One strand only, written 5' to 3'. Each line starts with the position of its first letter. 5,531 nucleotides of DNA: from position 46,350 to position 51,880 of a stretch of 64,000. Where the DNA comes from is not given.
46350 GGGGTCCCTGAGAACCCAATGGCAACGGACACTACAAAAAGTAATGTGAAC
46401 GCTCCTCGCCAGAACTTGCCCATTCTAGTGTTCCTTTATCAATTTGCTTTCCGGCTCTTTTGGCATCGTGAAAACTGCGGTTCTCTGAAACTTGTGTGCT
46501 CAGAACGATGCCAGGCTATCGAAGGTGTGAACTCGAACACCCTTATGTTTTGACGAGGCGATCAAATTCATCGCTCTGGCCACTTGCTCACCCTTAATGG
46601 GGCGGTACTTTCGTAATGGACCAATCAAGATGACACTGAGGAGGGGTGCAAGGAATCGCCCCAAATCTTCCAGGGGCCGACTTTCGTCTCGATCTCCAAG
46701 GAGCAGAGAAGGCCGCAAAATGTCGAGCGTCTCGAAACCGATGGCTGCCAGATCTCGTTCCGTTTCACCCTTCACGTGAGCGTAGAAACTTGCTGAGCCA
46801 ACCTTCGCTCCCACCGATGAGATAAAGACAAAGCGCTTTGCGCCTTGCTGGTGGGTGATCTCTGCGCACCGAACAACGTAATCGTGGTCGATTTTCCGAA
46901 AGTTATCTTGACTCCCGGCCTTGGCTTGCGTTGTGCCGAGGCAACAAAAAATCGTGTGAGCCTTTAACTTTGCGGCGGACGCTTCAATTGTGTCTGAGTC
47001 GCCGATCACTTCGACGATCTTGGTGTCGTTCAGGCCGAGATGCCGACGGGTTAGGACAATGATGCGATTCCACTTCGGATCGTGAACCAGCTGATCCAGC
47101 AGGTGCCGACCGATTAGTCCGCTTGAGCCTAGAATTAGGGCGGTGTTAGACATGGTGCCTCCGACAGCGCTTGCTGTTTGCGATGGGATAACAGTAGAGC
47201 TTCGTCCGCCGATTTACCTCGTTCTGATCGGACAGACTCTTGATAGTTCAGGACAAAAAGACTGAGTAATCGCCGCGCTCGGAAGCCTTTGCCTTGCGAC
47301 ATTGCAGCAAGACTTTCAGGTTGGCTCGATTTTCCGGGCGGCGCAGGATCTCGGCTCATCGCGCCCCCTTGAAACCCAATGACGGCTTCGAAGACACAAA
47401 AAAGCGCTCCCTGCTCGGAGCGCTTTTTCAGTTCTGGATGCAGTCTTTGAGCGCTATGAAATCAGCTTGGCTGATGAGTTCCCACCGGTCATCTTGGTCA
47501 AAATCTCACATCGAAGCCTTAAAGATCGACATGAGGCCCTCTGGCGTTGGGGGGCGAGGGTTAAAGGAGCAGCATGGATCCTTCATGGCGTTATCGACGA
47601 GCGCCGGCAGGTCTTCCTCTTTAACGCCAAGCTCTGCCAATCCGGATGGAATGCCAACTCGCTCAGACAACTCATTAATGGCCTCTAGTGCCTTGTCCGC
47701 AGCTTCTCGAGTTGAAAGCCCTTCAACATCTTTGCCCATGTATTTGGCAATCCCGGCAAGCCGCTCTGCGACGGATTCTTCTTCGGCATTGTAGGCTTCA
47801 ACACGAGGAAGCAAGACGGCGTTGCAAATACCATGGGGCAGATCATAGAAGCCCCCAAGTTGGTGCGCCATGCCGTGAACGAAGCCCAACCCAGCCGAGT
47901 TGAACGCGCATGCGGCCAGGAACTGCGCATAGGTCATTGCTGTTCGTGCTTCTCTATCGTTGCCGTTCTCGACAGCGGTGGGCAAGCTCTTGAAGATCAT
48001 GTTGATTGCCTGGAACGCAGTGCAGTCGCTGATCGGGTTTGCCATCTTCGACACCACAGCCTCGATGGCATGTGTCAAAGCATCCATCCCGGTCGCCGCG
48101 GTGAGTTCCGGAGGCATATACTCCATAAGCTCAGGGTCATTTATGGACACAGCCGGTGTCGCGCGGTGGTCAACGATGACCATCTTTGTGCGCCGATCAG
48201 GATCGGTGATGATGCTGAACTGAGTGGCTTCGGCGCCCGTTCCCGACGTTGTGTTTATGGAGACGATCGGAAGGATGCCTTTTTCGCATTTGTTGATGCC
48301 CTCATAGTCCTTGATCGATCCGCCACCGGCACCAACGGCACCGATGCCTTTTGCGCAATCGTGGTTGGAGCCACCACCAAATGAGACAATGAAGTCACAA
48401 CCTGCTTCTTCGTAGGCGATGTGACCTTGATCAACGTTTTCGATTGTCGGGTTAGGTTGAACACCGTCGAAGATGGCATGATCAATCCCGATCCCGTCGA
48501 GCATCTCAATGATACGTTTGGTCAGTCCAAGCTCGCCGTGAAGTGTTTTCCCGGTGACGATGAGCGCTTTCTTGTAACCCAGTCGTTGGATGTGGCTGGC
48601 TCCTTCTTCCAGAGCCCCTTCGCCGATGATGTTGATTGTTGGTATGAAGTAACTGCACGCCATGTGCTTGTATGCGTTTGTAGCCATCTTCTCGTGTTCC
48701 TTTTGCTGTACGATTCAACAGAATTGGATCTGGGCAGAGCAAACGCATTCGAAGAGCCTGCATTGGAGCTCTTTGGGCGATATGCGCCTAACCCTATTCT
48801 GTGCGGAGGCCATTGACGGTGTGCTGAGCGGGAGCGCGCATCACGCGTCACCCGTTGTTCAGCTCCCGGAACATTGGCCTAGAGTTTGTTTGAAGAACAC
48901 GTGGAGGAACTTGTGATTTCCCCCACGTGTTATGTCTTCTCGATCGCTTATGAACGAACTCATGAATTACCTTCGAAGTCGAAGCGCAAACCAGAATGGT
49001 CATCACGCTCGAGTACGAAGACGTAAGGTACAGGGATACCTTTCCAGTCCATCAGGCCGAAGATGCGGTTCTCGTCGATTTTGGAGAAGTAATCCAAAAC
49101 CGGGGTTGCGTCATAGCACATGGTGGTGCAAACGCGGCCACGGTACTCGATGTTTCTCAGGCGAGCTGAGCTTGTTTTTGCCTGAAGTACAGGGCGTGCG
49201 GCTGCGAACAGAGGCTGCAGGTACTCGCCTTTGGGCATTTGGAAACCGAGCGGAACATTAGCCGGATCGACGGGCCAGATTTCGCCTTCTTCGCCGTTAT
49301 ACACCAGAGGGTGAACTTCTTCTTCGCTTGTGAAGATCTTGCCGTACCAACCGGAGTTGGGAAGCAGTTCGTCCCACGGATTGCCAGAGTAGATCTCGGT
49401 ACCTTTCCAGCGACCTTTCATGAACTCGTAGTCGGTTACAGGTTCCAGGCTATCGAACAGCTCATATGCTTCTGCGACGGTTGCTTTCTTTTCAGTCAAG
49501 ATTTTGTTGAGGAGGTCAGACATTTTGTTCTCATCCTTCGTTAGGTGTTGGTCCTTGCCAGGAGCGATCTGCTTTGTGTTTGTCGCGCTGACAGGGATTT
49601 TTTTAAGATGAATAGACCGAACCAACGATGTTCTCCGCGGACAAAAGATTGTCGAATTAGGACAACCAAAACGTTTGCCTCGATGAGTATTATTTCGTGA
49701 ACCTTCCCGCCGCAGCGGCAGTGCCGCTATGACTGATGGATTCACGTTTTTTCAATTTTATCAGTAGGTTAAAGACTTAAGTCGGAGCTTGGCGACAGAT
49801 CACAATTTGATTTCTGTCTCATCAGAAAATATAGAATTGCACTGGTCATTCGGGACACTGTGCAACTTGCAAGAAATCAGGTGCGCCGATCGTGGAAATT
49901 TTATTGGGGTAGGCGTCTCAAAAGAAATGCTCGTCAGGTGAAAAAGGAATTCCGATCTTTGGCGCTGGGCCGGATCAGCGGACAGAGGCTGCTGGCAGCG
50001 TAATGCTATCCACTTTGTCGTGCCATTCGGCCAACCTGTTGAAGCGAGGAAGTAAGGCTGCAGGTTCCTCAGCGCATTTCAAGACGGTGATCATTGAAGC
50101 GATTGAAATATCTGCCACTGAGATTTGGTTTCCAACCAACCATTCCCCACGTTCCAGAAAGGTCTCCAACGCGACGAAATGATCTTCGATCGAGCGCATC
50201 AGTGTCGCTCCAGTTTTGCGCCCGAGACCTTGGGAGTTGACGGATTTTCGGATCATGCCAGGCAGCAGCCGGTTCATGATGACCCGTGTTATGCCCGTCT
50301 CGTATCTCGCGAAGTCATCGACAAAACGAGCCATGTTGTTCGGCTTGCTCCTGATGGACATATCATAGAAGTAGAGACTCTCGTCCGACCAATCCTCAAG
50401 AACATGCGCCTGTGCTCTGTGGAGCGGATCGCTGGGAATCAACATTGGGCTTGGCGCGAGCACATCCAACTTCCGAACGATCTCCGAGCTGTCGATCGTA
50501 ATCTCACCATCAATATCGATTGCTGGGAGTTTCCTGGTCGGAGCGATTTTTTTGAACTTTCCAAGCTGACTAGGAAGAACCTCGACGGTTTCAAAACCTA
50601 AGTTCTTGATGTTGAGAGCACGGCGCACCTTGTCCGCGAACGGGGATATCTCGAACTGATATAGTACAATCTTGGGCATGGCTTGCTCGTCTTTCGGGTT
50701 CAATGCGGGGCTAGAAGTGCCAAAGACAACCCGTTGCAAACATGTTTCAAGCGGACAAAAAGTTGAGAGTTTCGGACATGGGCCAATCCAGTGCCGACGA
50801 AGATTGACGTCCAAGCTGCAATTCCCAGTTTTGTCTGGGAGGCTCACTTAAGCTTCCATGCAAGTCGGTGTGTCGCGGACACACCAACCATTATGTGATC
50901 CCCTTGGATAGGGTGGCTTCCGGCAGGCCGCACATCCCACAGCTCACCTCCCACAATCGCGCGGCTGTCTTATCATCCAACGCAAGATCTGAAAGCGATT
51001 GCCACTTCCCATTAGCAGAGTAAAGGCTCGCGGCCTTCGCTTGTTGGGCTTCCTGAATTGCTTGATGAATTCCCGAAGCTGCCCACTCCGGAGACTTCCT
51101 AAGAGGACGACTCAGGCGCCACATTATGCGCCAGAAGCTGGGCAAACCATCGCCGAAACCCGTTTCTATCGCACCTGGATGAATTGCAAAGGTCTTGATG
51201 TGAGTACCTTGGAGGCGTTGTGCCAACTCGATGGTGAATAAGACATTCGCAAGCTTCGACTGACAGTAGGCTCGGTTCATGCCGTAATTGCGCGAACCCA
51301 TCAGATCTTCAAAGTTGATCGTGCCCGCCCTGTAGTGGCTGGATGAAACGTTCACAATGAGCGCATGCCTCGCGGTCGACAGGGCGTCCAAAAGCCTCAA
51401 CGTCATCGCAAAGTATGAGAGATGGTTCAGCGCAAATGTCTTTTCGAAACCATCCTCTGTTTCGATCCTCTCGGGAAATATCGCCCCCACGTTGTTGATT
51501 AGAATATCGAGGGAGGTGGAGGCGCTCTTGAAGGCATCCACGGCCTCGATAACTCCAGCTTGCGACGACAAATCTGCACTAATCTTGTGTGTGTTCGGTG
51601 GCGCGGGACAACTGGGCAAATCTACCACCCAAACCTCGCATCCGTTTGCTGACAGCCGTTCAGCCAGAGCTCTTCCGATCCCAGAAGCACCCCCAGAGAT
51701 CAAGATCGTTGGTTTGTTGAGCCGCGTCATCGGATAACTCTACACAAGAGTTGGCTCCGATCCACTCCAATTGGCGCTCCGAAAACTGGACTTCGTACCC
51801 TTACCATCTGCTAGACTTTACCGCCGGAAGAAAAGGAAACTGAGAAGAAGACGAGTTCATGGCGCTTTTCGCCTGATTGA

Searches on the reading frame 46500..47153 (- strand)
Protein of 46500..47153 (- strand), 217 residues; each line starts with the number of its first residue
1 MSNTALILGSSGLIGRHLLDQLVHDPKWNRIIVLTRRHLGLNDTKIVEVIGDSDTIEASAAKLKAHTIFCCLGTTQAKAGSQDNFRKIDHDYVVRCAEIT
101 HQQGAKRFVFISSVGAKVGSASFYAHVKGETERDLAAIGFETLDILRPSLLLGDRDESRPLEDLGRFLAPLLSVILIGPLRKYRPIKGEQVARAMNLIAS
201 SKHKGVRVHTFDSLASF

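Call 8: search_protein_families(library=pfam, proteins=[window:46500-47153:-])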
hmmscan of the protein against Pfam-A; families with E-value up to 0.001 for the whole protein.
window:46500-47153:- (217 aa): 3 families
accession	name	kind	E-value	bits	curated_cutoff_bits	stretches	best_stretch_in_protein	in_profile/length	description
PF01370.27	Epimerase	-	1.3e-09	38.2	20.9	1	5-114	1-116/240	NAD dependent epimerase/dehydratase family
PF13460.12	NAD_binding_10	-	8.7e-08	32.7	27.2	1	9-118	1-103/184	NAD(P)H-binding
PF08732.16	HIM1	-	6.2e-06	26.3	28.7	1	65-157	48-145/169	HIM1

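Call 28: search_protein_families(library=ncbifam, proteins=[window:46500-47153:-], max_evalue=0.01)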
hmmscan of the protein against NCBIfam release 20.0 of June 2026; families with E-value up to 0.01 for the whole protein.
window:46500-47153:- (217 aa): 0 families

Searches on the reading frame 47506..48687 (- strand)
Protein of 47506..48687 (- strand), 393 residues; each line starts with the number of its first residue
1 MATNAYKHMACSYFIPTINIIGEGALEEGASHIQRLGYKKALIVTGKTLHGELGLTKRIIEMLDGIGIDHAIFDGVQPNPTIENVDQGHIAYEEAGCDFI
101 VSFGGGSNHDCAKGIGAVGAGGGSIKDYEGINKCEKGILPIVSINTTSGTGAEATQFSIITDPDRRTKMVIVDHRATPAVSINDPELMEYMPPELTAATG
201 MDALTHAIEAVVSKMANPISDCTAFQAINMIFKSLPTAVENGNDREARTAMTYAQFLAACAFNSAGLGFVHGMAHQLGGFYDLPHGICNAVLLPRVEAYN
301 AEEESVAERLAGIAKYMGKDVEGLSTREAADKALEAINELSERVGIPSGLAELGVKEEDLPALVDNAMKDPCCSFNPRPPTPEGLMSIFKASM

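Call 15: search_protein_families(library=pfam, proteins=[window:47506-48687:-])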
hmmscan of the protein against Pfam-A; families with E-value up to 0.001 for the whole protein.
window:47506-48687:- (393 aa): 3 families
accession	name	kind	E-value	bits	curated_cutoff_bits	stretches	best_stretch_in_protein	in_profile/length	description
PF25137.1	ADH_Fe_C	-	6.2e-67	225.5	27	1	196-393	1-194/194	Fe-containing alcohol dehydrogenase family, C-terminal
PF00465.25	Fe-ADH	-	1.3e-45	155.4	31.3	1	16-185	1-168/168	Iron-containing alcohol dehydrogenase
PF13685.12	Fe-ADH_2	-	1.7e-13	51.3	28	1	21-115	2-93/149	Iron-containing alcohol dehydrogenase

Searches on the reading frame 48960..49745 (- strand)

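Call 15: search_protein_families(library=pfam, proteins=[window:48960-49745:-])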
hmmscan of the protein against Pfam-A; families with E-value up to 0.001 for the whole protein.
window:48960-49745:- (261 aa): 2 families
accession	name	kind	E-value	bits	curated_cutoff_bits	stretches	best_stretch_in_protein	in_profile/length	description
PF14232.11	DUF4334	-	1.3e-19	70.3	25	1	193-247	2-57/57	Domain of unknown function (DUF4334)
PF14231.11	GXWXG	-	2.8e-19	69.3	25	1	95-154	1-59/59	GXWXG protein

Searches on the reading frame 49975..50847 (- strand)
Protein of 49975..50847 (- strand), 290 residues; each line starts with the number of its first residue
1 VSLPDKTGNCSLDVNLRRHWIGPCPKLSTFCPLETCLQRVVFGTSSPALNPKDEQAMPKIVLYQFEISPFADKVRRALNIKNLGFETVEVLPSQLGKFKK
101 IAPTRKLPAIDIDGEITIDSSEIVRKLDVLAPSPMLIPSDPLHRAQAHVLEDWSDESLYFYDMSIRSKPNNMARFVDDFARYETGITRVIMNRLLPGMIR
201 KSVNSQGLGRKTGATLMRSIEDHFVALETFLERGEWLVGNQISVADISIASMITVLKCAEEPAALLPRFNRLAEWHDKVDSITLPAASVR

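Call 15: search_protein_families(library=pfam, proteins=[window:49975-50847:-])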
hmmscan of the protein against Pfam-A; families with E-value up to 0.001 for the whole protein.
window:49975-50847:- (290 aa): 5 families
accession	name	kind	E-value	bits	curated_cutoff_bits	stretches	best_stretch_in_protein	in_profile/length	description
PF13417.12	GST_N_3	-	2.5e-14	53.8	22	1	62-133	1-73/75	Glutathione S-transferase, N-terminal domain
PF13409.12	GST_N_2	-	3.6e-10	40.7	25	1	68-128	2-68/70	Glutathione S-transferase, N-terminal domain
PF14497.11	GST_C_3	-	4.2e-09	37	21.6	1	216-281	27-93/104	Glutathione S-transferase, C-terminal domain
PF13410.11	GST_C_2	-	2.1e-06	28.2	24.9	1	217-277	8-68/69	Glutathione S-transferase, C-terminal domain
PF00043.30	GST_C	-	0.00023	21.8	20.7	1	218-279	29-89/93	Glutathione S-transferase, C-terminal domain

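Call 28: search_protein_families(library=ncbifam, proteins=[window:49975-50679:-], max_evalue=0.01)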
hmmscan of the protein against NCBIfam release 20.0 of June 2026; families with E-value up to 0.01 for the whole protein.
window:49975-50679:- (234 aa): 8 families
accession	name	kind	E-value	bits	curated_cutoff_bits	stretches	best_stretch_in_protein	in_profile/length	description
NF050814.1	FtsZBindFzlA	equivalog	1.2e-14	54.6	300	2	4-101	5-107/228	FtsZ-binding protein FzlA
TIGR01262.1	maiA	equivalog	1.4e-14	54.2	171.05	1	6-94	2-96/211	maleylacetoacetate isomerase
NF049950.1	IsopEpoxGlthnTfaseIsoI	equivalog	4.5e-12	46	300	1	10-198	15-204/238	iIsoprene-epoxide--glutathione S-transferase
NF007682.0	PRK10357.1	equivalog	7.2e-08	32.2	181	1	11-101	8-100/202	glutathione S-transferase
NF042997.1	bet_ethrase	equivalog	1.1e-06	27.9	440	1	11-222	20-217/273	beta-etherase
NF011693.0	PRK15113.1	equivalog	0.00014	21.6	150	1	11-97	15-108/214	glutathione transferase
NF007016.1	PRK09481.1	equivalog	0.0011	18.4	314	1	11-105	18-113/209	stringent starvation protein SspA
NF007702.0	PRK10387.1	equivalog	0.0022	17.7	133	0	6-81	3-79/215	glutaredoxin 2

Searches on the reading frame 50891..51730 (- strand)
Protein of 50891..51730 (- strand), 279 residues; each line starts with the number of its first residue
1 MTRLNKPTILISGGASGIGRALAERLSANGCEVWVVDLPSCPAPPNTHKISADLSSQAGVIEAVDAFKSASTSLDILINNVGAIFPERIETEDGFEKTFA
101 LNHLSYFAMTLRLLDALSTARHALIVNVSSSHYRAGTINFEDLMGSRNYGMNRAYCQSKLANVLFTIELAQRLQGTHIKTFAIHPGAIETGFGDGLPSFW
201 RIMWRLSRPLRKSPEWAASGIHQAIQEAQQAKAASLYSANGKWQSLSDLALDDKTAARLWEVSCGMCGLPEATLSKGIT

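Call 15: search_protein_families(library=pfam, proteins=[window:50891-51730:-])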
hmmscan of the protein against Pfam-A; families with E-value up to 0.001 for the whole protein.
window:50891-51730:- (279 aa): 3 families
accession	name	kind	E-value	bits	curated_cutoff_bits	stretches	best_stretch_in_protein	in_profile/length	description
PF00106.31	adh_short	-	3.2e-26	92.5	26.6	1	8-192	2-186/195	short chain dehydrogenase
PF13561.12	adh_short_C2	-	1.1e-18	68.2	27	1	15-202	3-190/236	Enoyl-(Acyl carrier protein) reductase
PF01370.27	Epimerase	-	2.4e-08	34.1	20.9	1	9-170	1-157/240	NAD dependent epimerase/dehydratase family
